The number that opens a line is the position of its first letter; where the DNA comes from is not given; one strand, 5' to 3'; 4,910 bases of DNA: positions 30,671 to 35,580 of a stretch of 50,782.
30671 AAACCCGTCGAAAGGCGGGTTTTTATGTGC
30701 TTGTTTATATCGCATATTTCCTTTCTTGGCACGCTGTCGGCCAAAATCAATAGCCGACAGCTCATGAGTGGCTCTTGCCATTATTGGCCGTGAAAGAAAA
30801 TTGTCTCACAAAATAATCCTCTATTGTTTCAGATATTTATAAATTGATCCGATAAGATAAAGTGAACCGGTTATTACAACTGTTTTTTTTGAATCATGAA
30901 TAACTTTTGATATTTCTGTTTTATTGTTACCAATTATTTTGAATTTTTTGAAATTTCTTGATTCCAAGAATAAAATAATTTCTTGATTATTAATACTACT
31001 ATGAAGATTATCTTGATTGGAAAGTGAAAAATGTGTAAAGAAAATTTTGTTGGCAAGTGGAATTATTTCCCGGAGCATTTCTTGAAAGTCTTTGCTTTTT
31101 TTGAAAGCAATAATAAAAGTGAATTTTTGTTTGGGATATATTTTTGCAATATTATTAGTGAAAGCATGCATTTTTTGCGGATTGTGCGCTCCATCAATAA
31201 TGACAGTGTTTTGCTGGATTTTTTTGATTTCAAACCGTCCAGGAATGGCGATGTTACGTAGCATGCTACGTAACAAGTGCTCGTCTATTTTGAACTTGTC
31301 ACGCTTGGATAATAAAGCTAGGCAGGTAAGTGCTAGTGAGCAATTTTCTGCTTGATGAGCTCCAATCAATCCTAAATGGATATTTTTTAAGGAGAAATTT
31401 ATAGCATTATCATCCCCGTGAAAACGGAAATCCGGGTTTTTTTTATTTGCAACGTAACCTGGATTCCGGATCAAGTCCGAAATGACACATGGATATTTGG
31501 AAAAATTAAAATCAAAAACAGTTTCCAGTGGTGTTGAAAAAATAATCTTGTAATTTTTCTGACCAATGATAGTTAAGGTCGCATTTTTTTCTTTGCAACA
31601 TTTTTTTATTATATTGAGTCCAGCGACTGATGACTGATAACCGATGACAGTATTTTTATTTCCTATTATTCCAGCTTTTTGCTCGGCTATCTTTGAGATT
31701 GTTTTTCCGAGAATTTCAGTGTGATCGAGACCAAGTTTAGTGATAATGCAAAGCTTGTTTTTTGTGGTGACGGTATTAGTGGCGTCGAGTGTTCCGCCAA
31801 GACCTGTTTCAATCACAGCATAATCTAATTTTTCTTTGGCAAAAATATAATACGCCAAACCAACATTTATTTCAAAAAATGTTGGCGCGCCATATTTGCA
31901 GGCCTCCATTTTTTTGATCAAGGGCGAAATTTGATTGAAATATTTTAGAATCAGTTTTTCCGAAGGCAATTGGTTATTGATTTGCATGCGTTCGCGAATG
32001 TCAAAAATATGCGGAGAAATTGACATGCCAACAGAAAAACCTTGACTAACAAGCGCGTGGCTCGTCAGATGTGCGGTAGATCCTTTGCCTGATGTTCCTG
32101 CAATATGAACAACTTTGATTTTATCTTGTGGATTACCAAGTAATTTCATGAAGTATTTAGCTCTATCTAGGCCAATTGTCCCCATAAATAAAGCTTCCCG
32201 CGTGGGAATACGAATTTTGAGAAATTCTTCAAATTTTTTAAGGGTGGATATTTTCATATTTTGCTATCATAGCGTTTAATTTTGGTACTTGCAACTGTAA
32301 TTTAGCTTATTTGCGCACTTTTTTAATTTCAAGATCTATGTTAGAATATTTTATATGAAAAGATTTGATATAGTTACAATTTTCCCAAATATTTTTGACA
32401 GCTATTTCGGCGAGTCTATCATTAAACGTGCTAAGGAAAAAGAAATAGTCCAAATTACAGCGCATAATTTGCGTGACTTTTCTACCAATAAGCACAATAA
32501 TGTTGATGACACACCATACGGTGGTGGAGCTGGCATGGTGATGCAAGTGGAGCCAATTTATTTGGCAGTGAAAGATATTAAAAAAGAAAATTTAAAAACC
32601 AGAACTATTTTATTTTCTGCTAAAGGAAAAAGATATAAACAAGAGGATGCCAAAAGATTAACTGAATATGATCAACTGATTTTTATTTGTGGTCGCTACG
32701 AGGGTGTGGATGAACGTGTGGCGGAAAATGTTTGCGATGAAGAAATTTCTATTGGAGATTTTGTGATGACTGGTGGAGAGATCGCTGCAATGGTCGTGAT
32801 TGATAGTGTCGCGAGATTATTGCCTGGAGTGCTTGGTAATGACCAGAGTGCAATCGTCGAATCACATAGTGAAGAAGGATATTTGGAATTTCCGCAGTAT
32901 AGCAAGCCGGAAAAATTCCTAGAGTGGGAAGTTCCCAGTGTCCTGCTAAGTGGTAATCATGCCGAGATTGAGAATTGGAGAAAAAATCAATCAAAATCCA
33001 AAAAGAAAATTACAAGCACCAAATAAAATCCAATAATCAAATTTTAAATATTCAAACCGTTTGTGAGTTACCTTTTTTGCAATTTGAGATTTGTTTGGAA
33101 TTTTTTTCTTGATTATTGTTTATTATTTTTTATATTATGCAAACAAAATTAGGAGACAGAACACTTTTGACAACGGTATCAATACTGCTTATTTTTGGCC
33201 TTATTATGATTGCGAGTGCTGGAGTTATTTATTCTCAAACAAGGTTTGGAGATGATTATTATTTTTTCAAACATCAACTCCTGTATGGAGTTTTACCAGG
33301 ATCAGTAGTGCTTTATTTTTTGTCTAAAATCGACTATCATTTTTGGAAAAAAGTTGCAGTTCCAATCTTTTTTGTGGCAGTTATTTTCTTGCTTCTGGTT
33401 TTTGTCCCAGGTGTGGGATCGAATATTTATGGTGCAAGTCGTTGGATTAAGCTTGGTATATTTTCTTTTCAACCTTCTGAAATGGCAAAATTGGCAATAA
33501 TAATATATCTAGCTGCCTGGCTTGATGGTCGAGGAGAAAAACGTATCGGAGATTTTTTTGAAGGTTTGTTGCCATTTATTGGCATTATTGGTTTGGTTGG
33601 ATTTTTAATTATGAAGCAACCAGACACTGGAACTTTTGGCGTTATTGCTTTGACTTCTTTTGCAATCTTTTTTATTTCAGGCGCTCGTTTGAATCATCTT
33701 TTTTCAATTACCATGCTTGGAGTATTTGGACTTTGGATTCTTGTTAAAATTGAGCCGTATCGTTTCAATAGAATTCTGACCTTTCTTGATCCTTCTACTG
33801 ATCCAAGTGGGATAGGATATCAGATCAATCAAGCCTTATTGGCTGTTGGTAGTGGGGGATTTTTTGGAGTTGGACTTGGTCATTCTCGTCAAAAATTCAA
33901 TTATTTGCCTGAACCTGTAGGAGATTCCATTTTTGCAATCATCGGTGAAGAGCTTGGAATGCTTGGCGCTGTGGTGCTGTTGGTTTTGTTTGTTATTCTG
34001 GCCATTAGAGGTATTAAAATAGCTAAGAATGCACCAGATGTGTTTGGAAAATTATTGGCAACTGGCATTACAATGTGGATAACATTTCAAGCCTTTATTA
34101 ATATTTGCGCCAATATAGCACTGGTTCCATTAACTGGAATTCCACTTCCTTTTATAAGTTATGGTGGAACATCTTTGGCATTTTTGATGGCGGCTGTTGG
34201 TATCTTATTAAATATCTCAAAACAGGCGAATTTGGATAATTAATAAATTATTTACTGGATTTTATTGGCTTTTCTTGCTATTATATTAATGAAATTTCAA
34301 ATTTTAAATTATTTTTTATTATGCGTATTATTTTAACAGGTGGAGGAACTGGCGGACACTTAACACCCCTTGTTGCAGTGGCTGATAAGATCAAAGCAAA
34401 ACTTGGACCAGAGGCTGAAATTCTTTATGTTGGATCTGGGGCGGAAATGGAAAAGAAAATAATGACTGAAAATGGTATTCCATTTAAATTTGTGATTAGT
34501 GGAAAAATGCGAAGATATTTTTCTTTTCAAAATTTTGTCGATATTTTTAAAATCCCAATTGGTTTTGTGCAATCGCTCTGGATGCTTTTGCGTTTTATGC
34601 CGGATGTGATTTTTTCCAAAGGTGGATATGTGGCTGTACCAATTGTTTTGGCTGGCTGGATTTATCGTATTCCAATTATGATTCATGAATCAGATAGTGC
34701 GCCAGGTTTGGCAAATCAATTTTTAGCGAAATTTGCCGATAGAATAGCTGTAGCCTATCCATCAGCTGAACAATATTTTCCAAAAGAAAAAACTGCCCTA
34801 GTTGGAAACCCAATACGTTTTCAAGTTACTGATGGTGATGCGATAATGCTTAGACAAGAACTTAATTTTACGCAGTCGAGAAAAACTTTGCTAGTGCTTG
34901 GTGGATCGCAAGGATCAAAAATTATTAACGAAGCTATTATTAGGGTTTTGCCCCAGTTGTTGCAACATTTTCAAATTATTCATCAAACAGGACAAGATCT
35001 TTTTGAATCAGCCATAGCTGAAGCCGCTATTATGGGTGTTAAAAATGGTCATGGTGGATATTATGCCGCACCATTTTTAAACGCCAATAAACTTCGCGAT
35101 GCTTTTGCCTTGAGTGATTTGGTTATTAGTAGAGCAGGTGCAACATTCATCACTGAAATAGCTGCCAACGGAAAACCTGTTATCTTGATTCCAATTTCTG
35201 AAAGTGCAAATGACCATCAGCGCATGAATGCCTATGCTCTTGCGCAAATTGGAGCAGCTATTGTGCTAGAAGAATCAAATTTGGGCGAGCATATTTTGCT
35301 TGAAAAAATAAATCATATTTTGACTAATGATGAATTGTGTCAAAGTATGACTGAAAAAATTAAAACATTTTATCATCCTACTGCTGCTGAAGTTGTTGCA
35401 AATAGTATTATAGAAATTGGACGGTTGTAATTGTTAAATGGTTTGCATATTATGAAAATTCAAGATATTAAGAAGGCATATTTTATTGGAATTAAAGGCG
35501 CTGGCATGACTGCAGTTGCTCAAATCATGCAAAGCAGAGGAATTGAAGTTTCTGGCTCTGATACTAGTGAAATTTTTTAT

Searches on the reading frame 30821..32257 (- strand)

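Call 70: search_protein_families(library=pfam, proteins=[window:30821-32257:-], max_evalue=0.00001)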
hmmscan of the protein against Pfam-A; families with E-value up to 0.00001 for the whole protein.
window:30821-32257:- (478 aa): 2 families
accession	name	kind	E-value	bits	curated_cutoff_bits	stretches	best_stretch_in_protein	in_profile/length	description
PF02875.26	Mur_ligase_C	-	1.1e-09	39.6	28.4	1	340-465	1-126/127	Mur ligase, glutamate ligase domain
PF08245.18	Mur_ligase_M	-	5.8e-09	36.6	24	1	52-312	1-199/200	Mur ligase middle domain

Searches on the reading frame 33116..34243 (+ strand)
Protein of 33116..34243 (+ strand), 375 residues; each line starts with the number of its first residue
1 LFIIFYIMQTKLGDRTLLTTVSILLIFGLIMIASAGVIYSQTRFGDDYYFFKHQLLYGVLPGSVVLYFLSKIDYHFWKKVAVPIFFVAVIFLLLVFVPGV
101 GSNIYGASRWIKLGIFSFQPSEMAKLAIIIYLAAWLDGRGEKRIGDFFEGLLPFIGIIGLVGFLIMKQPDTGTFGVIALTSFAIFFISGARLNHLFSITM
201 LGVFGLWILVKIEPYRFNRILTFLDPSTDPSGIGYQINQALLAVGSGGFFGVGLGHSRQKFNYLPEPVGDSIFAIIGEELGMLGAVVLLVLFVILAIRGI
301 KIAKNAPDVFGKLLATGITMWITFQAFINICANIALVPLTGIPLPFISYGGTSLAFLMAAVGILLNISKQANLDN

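Call 70: search_protein_families(library=pfam, proteins=[window:33116-34243:+], max_evalue=0.00001)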
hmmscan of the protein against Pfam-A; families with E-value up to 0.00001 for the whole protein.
window:33116-34243:+ (375 aa): 1 family
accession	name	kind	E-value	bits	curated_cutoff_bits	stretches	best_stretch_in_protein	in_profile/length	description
PF01098.24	FTSW_RODA_SPOVE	-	2e-107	359.7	26.4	1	17-371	4-354/356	Cell cycle protein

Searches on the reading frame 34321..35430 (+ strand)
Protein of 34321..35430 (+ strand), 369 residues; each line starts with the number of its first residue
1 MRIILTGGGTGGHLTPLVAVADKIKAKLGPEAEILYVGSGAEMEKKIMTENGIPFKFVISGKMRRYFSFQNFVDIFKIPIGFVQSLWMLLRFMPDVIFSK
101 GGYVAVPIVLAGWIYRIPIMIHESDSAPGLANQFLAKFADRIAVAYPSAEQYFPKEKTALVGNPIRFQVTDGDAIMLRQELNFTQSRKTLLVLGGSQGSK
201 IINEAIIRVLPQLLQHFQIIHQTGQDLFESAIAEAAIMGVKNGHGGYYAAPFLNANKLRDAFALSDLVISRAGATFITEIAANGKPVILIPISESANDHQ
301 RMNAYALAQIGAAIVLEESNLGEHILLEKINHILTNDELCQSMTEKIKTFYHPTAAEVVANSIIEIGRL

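Call 70: search_protein_families(library=pfam, proteins=[window:34321-35430:+], max_evalue=0.00001)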
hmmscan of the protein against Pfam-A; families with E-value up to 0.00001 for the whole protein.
window:34321-35430:+ (369 aa): 2 families
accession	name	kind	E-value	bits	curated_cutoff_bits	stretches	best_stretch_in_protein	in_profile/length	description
PF03033.26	Glyco_transf_28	-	6.3e-35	120.7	26.2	1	3-143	1-138/139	Glycosyltransferase family 28 N-terminal domain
PF04101.22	Glyco_tran_28_C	-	2.1e-32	112.9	22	1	189-353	1-160/166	Glycosyltransferase family 28 C-terminal domain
